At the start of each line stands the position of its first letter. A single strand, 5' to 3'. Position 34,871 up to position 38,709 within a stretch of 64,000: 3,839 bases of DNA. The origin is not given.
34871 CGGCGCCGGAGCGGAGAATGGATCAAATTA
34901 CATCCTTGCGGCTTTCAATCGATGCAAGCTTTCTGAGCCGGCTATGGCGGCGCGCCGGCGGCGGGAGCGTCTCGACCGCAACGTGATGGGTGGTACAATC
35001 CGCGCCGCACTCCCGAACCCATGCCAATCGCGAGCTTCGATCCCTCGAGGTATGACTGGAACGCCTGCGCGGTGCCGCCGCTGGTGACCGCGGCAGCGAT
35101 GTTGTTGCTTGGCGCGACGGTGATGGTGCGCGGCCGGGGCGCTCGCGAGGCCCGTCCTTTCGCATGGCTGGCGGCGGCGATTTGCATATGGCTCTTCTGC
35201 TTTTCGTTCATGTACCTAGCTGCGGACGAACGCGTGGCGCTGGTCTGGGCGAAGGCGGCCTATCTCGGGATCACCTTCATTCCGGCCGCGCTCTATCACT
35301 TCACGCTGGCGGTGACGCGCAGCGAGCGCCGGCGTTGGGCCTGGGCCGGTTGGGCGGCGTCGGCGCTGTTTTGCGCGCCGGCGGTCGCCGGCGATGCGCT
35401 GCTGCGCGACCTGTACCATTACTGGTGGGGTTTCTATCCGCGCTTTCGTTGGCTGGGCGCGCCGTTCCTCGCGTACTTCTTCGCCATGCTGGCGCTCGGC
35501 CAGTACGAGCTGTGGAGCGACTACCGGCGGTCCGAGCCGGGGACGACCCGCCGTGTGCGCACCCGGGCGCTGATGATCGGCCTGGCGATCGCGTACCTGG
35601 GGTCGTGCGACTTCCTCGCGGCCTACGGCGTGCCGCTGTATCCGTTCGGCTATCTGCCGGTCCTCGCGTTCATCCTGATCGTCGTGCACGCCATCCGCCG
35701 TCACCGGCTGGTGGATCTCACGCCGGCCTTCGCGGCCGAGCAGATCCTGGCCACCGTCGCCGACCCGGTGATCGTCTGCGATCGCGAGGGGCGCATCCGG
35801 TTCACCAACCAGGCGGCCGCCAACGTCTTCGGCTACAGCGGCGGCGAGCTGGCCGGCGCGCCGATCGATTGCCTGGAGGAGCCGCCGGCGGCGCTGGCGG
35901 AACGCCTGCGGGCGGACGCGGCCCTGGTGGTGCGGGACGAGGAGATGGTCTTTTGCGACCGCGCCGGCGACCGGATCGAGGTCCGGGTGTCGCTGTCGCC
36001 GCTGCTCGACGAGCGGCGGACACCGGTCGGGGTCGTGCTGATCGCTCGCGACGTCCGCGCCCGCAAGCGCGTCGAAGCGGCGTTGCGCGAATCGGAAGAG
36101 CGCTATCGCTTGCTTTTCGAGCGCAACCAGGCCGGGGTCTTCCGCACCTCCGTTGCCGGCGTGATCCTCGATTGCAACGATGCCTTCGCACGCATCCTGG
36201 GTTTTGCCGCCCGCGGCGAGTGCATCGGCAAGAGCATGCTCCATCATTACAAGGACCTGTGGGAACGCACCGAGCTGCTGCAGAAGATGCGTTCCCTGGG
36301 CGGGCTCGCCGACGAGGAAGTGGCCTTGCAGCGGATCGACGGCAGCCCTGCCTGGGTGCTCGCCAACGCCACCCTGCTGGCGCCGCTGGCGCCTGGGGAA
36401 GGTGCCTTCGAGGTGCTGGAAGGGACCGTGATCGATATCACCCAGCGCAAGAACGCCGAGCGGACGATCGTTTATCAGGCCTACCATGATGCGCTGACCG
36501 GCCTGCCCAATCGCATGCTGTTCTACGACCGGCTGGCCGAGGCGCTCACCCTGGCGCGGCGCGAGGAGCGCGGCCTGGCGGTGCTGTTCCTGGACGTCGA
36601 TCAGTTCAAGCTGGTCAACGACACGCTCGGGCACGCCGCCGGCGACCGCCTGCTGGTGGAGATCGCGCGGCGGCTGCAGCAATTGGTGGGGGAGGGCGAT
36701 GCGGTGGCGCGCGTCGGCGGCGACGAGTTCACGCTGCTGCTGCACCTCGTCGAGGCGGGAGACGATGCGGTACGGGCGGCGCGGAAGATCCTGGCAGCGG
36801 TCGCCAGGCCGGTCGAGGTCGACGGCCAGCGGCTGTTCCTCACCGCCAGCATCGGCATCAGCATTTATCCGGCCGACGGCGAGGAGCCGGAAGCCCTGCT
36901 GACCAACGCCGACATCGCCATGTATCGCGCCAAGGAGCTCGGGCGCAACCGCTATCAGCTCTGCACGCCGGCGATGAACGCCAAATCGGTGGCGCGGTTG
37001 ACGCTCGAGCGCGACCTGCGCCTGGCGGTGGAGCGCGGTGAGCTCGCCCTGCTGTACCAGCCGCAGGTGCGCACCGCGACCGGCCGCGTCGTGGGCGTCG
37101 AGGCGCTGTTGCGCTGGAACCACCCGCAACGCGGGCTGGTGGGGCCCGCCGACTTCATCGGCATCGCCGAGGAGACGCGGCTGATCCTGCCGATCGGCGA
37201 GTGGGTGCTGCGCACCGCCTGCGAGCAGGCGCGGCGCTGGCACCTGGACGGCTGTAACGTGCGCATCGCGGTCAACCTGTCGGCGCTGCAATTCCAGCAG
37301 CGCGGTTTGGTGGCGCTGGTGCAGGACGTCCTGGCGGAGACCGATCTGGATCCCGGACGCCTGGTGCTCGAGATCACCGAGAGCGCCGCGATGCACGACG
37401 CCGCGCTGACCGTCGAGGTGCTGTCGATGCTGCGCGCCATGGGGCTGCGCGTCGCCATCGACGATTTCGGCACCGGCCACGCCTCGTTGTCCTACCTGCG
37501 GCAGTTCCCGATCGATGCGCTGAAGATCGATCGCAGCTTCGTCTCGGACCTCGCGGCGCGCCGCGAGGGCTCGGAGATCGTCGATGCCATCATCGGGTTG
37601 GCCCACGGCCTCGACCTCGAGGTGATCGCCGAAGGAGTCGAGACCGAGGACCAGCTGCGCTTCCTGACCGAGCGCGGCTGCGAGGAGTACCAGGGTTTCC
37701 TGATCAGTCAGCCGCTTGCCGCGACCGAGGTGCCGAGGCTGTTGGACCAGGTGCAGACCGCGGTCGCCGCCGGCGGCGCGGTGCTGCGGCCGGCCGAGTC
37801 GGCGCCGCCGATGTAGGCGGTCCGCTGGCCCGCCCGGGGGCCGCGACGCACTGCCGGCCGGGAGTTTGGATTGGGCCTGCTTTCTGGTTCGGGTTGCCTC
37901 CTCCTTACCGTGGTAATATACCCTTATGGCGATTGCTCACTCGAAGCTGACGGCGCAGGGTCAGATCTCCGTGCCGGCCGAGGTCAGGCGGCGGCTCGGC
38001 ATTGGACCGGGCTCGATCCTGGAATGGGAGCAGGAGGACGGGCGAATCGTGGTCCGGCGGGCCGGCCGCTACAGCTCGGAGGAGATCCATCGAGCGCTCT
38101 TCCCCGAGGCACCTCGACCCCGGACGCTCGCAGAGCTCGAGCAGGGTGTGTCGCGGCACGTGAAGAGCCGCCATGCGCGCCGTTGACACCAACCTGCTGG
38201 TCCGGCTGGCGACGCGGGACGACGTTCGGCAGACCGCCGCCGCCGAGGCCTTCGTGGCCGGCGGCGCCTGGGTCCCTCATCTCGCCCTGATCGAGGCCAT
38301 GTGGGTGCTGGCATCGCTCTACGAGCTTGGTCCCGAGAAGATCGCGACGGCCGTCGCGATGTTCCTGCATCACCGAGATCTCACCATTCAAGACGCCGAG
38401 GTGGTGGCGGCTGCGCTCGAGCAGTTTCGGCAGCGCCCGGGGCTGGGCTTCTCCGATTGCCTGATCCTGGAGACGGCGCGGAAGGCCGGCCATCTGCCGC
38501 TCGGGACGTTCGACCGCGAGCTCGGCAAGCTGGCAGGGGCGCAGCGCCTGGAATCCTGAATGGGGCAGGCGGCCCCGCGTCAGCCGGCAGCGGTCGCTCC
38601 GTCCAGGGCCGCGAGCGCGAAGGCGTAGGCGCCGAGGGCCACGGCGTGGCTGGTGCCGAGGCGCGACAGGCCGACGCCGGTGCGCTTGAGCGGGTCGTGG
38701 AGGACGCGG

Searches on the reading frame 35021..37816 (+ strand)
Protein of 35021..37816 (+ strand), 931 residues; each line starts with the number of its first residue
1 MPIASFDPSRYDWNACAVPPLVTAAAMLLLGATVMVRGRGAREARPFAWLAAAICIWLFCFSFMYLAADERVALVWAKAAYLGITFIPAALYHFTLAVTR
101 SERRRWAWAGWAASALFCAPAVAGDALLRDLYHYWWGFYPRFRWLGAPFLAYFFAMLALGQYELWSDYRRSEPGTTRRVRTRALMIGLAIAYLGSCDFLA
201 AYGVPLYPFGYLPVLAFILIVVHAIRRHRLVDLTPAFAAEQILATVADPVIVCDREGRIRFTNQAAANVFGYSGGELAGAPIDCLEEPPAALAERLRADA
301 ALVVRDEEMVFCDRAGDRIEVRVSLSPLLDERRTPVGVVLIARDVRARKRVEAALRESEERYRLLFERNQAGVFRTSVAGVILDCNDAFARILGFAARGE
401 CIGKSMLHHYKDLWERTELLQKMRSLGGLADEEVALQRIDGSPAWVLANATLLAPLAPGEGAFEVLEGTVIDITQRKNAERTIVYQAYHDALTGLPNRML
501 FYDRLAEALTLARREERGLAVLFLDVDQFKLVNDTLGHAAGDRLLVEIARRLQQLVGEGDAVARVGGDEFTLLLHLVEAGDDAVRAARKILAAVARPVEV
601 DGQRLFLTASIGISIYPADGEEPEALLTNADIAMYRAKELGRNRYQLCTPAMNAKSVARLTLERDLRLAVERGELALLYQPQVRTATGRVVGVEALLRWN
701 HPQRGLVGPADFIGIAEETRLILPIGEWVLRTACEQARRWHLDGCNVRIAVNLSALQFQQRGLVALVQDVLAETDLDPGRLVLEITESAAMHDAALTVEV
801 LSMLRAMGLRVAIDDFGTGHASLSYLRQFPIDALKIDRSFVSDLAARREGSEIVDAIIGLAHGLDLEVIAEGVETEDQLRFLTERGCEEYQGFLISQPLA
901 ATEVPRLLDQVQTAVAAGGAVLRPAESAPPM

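Call 32: search_protein_families(library=pfam, proteins=[window:35021-37816:+], max_evalue=0.001)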
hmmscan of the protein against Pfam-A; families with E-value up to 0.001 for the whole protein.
window:35021-37816:+ (931 aa): 7 families
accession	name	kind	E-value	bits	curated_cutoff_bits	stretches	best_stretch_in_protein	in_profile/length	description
PF00563.25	EAL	-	1.8e-77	260.4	31.3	1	664-898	2-236/236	EAL domain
PF00990.26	GGDEF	-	2.4e-49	167.6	23.8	1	487-644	1-161/161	Diguanylate cyclase, GGDEF domain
PF13426.13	PAS_9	-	4.2e-22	78.8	27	2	248-346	2-102/103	PAS domain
PF00989.32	PAS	-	3.7e-21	75.7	22.6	2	240-345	4-113/113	PAS fold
PF08448.16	PAS_4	-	1.2e-17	64.5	23.1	1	246-350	4-110/110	PAS fold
PF16927.11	HisKA_7TM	-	3.9e-17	63.3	28.6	1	21-235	3-224/224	N-terminal 7TM region of histidine kinase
PF13188.13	PAS_8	-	4.2e-16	58.6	21.8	2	360-408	1-48/65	PAS domain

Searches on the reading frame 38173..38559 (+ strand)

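Call 34: search_protein_families(library=pfam, proteins=[window:38173-38559:+], max_evalue=0.001)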
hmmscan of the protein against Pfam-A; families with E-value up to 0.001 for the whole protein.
window:38173-38559:+ (128 aa): 1 family
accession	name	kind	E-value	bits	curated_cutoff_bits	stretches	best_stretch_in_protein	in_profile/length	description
PF01850.27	PIN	-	3.6e-13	50.6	23.6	1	4-121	3-118/120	PIN domain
